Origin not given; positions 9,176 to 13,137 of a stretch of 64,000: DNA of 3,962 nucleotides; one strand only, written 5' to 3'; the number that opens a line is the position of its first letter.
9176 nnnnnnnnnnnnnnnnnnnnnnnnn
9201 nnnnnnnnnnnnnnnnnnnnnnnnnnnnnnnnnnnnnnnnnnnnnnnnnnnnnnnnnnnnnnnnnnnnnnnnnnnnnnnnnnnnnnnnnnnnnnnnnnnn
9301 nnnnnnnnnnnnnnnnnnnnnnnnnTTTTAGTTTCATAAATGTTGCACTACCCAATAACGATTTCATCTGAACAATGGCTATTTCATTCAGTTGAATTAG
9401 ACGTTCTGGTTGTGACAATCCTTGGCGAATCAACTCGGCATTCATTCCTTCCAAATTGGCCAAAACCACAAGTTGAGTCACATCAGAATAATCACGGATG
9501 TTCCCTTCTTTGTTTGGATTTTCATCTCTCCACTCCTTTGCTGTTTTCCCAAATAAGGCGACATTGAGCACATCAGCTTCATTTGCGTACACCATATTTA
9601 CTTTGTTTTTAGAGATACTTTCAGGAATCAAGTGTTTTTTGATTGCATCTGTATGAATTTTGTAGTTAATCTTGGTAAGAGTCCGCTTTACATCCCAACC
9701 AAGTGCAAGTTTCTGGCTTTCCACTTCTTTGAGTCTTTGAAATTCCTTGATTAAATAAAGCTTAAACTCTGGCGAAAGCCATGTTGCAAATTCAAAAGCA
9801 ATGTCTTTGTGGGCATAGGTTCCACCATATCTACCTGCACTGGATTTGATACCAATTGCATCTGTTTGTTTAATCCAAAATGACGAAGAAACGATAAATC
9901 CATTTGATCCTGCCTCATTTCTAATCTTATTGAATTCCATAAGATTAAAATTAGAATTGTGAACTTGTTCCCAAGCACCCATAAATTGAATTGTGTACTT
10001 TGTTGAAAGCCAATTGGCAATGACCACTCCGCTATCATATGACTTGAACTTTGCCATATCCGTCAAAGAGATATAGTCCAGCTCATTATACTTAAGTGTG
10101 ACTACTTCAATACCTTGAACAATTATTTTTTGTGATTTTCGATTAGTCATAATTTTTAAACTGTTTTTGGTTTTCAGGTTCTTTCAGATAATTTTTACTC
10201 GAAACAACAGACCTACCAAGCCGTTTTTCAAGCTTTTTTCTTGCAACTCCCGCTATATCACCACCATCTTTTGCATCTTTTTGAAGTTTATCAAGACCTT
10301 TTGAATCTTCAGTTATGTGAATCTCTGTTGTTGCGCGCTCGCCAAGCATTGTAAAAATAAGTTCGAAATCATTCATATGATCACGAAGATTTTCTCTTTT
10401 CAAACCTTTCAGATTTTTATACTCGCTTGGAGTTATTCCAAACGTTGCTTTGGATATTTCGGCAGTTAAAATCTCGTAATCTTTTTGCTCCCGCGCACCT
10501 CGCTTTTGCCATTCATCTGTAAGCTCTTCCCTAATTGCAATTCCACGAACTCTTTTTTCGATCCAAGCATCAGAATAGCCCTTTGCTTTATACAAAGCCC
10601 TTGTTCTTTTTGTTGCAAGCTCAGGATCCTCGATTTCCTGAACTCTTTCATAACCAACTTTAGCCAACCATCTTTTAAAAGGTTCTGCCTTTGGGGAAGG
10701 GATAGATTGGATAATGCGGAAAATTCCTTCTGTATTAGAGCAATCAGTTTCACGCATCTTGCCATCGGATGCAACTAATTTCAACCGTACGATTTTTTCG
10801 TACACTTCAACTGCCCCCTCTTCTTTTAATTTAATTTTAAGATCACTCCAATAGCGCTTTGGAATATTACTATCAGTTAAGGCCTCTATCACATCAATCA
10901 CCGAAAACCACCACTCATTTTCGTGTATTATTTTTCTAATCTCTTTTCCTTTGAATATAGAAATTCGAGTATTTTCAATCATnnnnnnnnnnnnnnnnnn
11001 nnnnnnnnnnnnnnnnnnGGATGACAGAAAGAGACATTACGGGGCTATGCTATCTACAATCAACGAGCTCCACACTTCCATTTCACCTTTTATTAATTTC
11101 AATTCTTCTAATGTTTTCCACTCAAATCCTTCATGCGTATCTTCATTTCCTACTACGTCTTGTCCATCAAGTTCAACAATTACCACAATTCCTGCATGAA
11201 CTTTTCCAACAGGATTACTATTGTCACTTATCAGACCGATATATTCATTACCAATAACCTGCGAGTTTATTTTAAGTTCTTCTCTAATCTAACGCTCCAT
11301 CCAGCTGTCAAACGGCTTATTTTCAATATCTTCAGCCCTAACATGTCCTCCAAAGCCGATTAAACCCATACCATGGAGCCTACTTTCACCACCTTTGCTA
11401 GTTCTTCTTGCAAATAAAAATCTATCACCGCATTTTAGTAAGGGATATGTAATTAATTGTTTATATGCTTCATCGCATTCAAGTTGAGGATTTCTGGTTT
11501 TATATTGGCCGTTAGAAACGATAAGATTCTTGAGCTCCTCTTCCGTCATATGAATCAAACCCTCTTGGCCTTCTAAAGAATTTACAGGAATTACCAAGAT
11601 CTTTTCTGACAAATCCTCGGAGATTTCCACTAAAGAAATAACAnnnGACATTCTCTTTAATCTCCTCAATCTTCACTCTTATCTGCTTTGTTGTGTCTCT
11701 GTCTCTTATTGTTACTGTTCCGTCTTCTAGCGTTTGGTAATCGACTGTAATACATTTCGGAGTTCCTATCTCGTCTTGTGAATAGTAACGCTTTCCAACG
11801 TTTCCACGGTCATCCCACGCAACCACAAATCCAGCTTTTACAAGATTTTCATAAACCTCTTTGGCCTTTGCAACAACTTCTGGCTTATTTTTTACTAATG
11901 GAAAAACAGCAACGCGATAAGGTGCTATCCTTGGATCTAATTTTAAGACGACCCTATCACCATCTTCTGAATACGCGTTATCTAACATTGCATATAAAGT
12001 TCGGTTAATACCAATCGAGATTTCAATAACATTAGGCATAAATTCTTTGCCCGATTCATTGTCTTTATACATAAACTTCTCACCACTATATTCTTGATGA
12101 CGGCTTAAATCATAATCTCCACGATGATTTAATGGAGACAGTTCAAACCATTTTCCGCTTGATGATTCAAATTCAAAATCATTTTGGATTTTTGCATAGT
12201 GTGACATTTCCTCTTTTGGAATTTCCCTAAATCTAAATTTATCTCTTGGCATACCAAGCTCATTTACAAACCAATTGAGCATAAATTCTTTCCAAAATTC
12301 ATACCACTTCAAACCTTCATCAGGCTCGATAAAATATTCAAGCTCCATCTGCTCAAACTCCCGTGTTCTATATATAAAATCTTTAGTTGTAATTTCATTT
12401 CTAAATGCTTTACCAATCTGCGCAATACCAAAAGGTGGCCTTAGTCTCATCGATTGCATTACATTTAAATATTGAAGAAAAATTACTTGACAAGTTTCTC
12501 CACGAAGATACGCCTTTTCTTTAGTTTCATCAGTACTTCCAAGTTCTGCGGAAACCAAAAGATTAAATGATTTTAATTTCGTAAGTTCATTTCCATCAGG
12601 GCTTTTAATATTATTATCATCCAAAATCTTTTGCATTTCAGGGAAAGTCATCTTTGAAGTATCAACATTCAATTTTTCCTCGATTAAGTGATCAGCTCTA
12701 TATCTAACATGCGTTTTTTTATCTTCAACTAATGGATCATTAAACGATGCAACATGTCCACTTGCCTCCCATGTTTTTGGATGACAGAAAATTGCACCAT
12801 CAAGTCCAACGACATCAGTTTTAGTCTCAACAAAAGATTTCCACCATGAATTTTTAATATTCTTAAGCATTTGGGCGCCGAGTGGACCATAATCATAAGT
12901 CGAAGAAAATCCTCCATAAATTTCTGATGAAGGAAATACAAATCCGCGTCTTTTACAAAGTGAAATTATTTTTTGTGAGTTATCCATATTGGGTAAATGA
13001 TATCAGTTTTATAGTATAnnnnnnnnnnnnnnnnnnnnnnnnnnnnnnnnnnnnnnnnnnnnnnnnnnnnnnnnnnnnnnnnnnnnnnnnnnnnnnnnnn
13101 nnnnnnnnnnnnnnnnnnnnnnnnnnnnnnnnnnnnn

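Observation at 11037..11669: NUDIX hydrolase with an amber codon exactly at the catalytic glutamate of the Nudix box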

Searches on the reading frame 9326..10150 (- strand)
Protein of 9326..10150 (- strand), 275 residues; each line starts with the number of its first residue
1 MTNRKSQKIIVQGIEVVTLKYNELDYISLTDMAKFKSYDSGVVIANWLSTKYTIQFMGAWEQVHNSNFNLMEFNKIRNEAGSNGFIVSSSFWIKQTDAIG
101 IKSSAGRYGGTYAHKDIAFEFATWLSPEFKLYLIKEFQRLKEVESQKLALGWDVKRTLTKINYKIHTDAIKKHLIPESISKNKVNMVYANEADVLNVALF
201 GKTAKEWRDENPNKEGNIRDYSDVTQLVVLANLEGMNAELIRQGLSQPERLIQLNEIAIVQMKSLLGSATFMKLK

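Call 73: search_protein_families(library=phrogs, proteins=[window:9326-10150:-], max_evalue=0.001)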
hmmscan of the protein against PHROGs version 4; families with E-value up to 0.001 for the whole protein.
window:9326-10150:- (275 aa): 6 families
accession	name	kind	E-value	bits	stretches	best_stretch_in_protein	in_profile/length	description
phrog_2657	-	transcription regulation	4.7e-54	184.2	1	6-269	3-234/243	transcriptional regulator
phrog_32500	-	unknown function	1.7e-17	64.2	1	9-77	6-73/76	-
phrog_129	-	transcription regulation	5.3e-16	60.3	1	7-148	4-116/273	transcriptional regulator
phrog_2812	-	unknown function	4.9e-12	46.9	1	28-148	21-112/288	-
phrog_10441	-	unknown function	9.7e-05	23.7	1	104-150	11-58/126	-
phrog_63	-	transcription regulation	0.00064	20.2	0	103-146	178-224/431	anti-repressor Ant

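Call 74: search_protein_families(library=padloc, proteins=[window:9326-10150:-], max_evalue=0.001)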
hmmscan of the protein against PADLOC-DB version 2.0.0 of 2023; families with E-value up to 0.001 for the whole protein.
window:9326-10150:- (275 aa): 1 family
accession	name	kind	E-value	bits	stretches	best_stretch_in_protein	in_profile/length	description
PDLC04962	PDC-S22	-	3.1e-125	414.9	1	5-273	3-272/281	-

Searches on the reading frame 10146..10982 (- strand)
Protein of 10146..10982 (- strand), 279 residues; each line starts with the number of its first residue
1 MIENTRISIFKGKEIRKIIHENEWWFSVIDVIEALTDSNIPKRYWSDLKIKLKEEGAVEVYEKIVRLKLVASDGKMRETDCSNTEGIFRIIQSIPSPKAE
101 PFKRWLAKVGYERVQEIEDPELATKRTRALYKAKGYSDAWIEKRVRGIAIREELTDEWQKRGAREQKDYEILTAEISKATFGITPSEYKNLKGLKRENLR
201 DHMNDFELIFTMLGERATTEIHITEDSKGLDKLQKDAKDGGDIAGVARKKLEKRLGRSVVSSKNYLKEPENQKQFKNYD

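Call 73: search_protein_families(library=phrogs, proteins=[L048:3834-4160:+, L042:3844-4596:-, window:10146-10982:-], max_evalue=0.001)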
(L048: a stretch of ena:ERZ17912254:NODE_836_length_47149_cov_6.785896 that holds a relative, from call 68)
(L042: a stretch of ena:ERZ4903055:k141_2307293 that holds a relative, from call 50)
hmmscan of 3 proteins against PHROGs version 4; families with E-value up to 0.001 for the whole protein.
L048:3834-4160:+ (109 aa): 2 families
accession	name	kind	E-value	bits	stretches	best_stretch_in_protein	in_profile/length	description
phrog_229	-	other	1.5e-38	134.3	1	1-109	248-358/533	MazG-like pyrophosphatase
phrog_22758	-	other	3.8e-07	31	1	29-99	136-205/221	MazG-like pyrophosphatase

L042:3844-4596:- (251 aa): 2 families
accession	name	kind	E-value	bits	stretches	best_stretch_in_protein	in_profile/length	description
phrog_66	-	integration and excision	1.6e-09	39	1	1-59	93-152/412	excisionase and transcriptional regulator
phrog_6620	-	integration and excision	9.8e-05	23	1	1-54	1-56/201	transposase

window:10146-10982:- (279 aa): 8 families
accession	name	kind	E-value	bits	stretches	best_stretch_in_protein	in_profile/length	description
phrog_15286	-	unknown function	3.9e-90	302.6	1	4-265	4-266/274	-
phrog_28094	-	unknown function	5.9e-12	46.6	1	208-264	1-57/66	-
phrog_130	-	transcription regulation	2.3e-06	27.9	1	4-126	157-279/480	anti-repressor Ant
phrog_2011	-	transcription regulation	1.5e-05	25.9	1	6-108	5-104/275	anti-repressor Ant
phrog_9976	-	transcription regulation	1.7e-05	25.8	1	6-109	2-93/188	anti-repressor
phrog_2899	-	transcription regulation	3.6e-05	24.5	1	8-109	8-100/263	anti-repressor Ant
phrog_5060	-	transcription regulation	0.00012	23.2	1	10-197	12-197/224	anti-repressor Ant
phrog_463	-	transcription regulation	0.00016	22.2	1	6-122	4-120/250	anti-repressor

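Call 74: search_protein_families(library=padloc, proteins=[L048:3834-4160:+, L042:3844-4596:-, window:10146-10982:-], max_evalue=0.001)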
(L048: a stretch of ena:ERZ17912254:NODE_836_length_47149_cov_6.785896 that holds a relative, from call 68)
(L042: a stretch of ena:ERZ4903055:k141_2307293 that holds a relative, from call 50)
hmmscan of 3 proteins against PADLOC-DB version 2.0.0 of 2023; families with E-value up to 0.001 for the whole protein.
L048:3834-4160:+ (109 aa): 0 families

L042:3844-4596:- (251 aa): 1 family
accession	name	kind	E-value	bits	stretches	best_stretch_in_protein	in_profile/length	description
PDLC04133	mad1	-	1.1e-07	30.1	1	2-49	6-53/60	mads_1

window:10146-10982:- (279 aa): 2 families
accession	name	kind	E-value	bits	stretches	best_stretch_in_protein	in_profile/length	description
PDLC04920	PDC-S13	-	1.2e-118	393.6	1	1-274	1-275/286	-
PDLC04841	PDC-S04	-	1.8e-19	68.5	1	3-108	3-112/292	-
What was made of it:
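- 10143..10982 (-): Downstream Bro-N gene (279 aa), the first gene of the variable island. Call 74: PADLOC PDC-S13, E 1.2e-118.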

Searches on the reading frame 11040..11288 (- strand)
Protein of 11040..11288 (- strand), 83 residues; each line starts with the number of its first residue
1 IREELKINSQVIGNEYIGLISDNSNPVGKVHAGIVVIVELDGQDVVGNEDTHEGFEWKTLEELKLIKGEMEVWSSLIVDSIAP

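Call 6: search_protein_families(library=pfam, max_evalue=1, proteins=[window:11040-11288:-])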
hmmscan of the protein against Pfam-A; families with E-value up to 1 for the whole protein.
seq(83 aa): 1 family
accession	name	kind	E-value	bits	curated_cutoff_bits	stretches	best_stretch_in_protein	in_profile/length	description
PF00293.34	NUDIX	-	0.16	12.4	21.1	1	2-68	53-123/134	NUDIX domain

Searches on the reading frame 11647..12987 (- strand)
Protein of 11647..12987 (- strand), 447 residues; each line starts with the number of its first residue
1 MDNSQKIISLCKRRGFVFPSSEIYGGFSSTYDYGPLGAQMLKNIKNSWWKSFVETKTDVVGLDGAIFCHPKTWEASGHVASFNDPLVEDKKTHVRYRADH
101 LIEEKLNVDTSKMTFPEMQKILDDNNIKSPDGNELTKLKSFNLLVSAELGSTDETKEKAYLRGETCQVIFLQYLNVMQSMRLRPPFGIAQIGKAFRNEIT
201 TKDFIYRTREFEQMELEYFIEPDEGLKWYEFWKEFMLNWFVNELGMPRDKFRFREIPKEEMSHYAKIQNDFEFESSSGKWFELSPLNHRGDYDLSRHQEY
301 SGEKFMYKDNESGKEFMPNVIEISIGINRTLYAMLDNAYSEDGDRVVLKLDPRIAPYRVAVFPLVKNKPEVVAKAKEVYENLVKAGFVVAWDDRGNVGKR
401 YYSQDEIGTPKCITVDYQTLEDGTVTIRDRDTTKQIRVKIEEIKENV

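Call 49: list_cluster_members(proteins=[window:11647-12987:-, window:13640-15634:-, window:5061-5513:-, window:4207-5076:-, window:10146-10982:-])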
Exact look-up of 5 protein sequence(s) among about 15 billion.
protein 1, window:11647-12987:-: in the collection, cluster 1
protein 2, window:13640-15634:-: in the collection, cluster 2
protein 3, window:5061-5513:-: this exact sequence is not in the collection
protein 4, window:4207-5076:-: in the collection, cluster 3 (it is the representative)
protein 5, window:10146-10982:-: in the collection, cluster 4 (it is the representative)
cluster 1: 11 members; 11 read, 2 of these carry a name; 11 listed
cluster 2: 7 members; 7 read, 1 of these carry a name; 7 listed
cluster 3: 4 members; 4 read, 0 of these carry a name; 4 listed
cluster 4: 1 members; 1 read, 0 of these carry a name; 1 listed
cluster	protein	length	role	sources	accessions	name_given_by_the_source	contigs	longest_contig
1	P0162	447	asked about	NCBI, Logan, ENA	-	-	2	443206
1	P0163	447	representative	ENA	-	-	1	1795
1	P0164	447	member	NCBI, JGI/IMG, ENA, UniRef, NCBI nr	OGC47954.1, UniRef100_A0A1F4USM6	glycine--tRNA ligase [candidate division WWE3 bacterium RIFCSPHIGHO2_01_FULL_35_17] | glycine--tRNA ligase n=1 Tax=candidate division WWE3 bacterium RIFCSPHIGHO2_01_FULL_35_17 ... | MAG: glycine--tRNA ligase [candidate division WWE3 bacterium RIFCSPHIGHO2_01_FULL_35_17]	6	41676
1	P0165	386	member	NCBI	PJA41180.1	glycine--tRNA ligase, partial [candidate division WWE3 bacterium ...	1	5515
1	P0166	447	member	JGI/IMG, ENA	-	-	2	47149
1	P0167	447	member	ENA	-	-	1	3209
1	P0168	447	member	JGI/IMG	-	-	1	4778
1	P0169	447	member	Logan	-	-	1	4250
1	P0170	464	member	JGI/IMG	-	-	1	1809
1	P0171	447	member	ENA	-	-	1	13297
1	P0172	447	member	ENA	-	-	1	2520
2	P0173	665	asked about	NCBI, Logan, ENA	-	-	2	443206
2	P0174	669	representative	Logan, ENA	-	-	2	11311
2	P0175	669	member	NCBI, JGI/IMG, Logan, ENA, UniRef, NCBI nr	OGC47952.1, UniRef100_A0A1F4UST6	hypothetical protein A2713_02385 [candidate division WWE3 bacterium ... | DUF4012 domain-containing protein n=1 Tax=candidate division WWE3 bacterium ... | MAG: hypothetical protein A2713_02385 [candidate division WWE3 bacterium ...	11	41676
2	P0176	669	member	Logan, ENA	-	-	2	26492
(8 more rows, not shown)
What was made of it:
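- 11644..12987 (-): glyQS (class II glycyl-tRNA synthetase, 447 aa), the upstream partner gene. Call 49: it clusters at >=90% identity with the GlyRS of a candidate division WWE3 bacterium.
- Tried and rejected: The organism was instead placed through the GlyRS cluster names (call 49).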

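Call 50: find_encoding_contigs(protein=P0164, flank=2500, max_places=6)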
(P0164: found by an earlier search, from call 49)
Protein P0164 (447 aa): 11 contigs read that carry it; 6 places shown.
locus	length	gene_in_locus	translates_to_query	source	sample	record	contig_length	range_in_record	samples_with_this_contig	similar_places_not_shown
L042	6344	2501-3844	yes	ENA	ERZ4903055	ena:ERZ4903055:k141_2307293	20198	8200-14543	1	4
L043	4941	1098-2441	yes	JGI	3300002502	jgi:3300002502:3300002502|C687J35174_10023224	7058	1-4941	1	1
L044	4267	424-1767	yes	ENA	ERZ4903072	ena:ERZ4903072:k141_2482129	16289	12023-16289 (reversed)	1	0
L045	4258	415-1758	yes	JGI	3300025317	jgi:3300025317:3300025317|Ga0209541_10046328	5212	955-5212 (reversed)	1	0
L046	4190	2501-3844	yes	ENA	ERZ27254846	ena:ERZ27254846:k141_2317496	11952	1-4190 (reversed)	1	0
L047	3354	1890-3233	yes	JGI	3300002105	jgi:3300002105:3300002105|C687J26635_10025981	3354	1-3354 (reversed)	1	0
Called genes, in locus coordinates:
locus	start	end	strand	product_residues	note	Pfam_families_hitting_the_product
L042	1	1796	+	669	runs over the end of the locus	PF13196:DUF4012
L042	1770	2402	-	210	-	PF11967:RecO_N, PF02565:RecO_C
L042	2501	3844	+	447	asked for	PF28494:GlyRS_ins_1 (faint), PF00587:tRNA-synt_2b, PF03129:HGTP_anticodon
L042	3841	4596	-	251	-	PF12728:HTH_17, PF01928:CYTH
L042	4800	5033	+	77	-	-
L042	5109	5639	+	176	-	PF01936:NYN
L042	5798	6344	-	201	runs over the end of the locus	-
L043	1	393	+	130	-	?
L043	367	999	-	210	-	PF11967:RecO_N, PF02565:RecO_C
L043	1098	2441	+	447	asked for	PF28494:GlyRS_ins_1 (faint), PF00587:tRNA-synt_2b, PF03129:HGTP_anticodon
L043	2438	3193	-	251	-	PF12728:HTH_17, PF01928:CYTH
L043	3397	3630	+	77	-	-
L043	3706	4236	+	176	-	PF01936:NYN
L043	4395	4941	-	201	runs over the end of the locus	-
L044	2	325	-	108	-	?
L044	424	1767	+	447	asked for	PF28494:GlyRS_ins_1 (faint), PF00587:tRNA-synt_2b, PF03129:HGTP_anticodon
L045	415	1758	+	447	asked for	PF28494:GlyRS_ins_1 (faint), PF00587:tRNA-synt_2b, PF03129:HGTP_anticodon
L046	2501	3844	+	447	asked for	PF28494:GlyRS_ins_1 (faint), PF00587:tRNA-synt_2b, PF03129:HGTP_anticodon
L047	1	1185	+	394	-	?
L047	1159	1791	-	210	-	-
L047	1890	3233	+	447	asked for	PF28494:GlyRS_ins_1 (faint), PF00587:tRNA-synt_2b, PF03129:HGTP_anticodon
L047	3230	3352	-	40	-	?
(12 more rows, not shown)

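Call 68: find_encoding_contigs(protein=P0166, flank=2500, max_places=3)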
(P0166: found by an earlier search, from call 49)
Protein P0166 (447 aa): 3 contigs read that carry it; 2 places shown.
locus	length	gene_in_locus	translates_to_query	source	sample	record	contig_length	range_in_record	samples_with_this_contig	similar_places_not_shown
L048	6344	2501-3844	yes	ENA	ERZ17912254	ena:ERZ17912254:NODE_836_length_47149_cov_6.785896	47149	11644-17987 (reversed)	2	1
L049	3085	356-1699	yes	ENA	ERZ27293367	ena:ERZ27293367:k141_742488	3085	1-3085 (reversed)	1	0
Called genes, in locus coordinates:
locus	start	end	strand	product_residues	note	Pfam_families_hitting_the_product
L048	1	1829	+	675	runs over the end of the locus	PF13196:DUF4012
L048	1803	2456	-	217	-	PF11967:RecO_N, PF02565:RecO_C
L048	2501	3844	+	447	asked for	PF00587:tRNA-synt_2b, PF03129:HGTP_anticodon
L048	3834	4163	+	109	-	PF03819:MazG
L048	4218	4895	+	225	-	PF02498:Bro-N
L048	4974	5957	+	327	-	PF02661:Fic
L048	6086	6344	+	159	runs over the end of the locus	PF02381:MraZ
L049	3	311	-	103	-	?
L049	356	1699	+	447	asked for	PF00587:tRNA-synt_2b, PF03129:HGTP_anticodon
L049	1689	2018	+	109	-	PF03819:MazG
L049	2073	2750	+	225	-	PF02498:Bro-N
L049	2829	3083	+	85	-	?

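Call 69: find_encoding_contigs(protein=P0169, flank=2500, max_places=3)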
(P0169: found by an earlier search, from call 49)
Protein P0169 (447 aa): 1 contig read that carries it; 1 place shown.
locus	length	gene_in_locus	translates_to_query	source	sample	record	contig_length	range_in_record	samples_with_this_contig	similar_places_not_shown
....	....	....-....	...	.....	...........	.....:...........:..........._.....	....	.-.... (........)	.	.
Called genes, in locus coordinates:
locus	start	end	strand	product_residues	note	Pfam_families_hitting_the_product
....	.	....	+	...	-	?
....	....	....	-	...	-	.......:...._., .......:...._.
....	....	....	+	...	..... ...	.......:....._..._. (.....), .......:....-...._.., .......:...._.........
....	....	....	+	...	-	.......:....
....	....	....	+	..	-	?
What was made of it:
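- Relatives lose the whole gene (calls 50, 68, 69).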

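Call 73: search_protein_families(library=phrogs, proteins=[L048:3834-4160:+, L042:3844-4596:-], max_evalue=0.001)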
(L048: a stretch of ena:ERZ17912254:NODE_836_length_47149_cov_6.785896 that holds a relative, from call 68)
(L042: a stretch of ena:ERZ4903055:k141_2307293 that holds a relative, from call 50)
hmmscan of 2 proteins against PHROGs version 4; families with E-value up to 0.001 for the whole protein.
L048:3834-4160:+ (109 aa): 2 families
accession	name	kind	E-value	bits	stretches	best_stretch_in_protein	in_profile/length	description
phrog_229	-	other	1.5e-38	134.3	1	1-109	248-358/533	MazG-like pyrophosphatase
phrog_22758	-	other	3.8e-07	31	1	29-99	136-205/221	MazG-like pyrophosphatase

L042:3844-4596:- (251 aa): 2 families
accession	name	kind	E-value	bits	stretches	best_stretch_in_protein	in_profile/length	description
phrog_66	-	integration and excision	1.6e-09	39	1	1-59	93-152/412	excisionase and transcriptional regulator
phrog_6620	-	integration and excision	9.8e-05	23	1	1-54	1-56/201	transposase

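Call 74: search_protein_families(library=padloc, proteins=[L048:3834-4160:+, L042:3844-4596:-], max_evalue=0.001)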
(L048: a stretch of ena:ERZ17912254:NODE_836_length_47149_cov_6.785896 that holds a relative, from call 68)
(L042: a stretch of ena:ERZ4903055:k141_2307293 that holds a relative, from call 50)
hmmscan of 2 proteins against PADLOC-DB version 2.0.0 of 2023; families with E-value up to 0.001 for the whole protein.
L048:3834-4160:+ (109 aa): 0 families

L042:3844-4596:- (251 aa): 1 family
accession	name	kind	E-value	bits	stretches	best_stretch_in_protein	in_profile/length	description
PDLC04133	mad1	-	1.1e-07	30.1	1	2-49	6-53/60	mads_1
